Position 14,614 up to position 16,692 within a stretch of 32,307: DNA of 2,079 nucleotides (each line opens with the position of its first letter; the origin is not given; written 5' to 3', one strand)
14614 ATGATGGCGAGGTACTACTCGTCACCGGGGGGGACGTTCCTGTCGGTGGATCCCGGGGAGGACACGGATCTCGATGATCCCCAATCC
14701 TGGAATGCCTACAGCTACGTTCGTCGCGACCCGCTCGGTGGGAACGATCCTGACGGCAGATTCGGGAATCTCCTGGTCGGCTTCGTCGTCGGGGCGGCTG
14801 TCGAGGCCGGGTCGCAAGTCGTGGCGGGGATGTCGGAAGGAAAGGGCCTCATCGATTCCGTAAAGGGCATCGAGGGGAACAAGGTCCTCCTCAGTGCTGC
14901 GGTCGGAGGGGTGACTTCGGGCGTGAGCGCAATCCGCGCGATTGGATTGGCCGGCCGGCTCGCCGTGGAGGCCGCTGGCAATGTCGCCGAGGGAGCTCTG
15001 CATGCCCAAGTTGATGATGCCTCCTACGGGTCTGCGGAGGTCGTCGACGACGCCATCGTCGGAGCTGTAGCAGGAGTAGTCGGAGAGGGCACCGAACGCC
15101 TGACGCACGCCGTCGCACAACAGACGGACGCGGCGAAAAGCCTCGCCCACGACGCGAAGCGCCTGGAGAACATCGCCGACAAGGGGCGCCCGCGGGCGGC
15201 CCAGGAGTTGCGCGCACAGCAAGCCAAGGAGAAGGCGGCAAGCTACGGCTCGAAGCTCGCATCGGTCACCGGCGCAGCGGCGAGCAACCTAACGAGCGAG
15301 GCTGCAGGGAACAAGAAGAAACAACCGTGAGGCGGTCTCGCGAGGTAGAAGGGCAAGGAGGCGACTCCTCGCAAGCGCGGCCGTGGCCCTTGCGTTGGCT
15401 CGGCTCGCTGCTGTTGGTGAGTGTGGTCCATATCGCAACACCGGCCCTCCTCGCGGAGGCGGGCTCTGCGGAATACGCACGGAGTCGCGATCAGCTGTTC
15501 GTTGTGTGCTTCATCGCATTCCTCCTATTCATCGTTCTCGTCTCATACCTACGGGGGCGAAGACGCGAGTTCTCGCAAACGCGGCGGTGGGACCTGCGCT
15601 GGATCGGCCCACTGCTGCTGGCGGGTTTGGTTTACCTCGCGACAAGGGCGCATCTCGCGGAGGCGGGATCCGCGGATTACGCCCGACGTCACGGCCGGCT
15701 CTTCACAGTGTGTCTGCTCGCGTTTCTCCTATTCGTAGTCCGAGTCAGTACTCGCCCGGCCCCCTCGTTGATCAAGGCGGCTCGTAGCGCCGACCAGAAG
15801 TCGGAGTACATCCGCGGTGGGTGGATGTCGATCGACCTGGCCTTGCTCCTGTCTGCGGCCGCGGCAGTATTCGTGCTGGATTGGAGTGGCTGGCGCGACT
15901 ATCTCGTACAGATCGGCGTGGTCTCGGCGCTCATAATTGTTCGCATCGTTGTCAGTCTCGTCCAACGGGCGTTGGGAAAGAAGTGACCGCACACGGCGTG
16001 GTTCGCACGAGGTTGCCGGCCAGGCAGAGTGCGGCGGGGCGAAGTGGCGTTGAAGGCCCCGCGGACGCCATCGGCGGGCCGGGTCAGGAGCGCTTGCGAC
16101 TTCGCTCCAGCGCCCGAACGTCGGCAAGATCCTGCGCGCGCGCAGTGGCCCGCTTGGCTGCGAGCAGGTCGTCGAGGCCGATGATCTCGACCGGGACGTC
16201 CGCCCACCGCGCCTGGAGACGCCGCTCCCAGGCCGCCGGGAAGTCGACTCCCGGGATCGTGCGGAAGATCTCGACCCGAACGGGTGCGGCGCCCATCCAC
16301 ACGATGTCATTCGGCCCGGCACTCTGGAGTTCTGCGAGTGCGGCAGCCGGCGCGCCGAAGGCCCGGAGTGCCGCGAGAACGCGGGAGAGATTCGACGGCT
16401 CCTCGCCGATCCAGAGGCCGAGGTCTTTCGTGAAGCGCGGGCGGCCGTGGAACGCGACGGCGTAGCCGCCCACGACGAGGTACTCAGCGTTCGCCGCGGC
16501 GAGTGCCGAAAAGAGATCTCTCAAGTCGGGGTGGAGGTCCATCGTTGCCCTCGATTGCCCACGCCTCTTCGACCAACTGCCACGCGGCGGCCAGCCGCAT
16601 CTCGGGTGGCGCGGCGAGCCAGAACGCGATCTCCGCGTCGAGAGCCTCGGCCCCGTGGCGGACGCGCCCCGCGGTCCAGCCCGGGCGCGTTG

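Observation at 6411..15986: Sec-signal Rhs polymorphic-toxin locus (main toxin/immunity + orphan toxin/immunity) with no T6SS, PAAR or VgrG context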

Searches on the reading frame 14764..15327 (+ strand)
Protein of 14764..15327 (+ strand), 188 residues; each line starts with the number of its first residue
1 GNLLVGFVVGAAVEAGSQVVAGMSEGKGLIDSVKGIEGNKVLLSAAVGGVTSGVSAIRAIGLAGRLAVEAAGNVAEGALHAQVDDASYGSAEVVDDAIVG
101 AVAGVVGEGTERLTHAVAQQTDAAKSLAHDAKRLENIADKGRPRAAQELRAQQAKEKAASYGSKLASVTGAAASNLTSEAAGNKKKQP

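Call 15: search_protein_families(library=pfam, proteins=[window:14764-15327:+], max_evalue=5)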
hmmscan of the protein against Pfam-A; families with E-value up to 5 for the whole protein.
window:14764-15327:+ (188 aa): 1 family
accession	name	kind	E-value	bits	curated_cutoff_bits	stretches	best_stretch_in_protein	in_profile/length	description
PF15186.11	TEX13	-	0.18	11.9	27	1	111-159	87-135/150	Testis-expressed sequence 13 protein family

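Call 36: find_homologous_proteins(query=window:14764-15327:+, max_evalue=0.001)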
Query window:14764-15327:+ (188 aa): 4 proteins with E <= 0.001 among 2470 candidates.
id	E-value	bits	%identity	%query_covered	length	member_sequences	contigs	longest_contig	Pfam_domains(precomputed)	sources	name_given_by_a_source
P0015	8.1e-82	291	91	90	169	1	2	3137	-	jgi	jgi:hypothetical protein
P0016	1.6e-68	248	86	83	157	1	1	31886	-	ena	-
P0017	1.1e-25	109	47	83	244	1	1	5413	-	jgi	jgi:RHS repeat-associated protein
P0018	1.9e-20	92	43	74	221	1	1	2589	-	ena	-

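Call 77: search_solved_structures(query=window:14764-15327:+, max_evalue=10)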
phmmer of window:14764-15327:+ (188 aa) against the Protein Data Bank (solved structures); distinct sequences matched with E-value up to 10: 0.
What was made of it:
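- No toxin family hit for either tip (calls 15, 77).
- Tried and rejected: Tips against the PDB and each other: tip 2 versus the PDB by sequence gave nothing (call 77).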

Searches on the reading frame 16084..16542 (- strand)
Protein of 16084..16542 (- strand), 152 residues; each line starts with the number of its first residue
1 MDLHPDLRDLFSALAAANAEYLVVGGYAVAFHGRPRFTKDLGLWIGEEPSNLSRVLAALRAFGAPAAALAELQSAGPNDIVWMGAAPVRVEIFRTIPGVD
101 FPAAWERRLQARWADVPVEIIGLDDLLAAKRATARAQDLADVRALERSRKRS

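Call 79: search_protein_families(library=pfam, proteins=[window:16084-16542:-], max_evalue=0.1)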
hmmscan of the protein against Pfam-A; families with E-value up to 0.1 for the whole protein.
window:16084-16542:- (152 aa): 2 families
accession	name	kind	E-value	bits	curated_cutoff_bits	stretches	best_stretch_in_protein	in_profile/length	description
PF19502.5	DUF6036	-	8.7e-05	22.8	23.6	1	18-144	19-117/164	Nucleotidyltransferase of unknown function (DUF6036)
PF09970.15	DUF2204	-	0.02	15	20.3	1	6-148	4-147/181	Nucleotidyl transferase of unknown function (DUF2204)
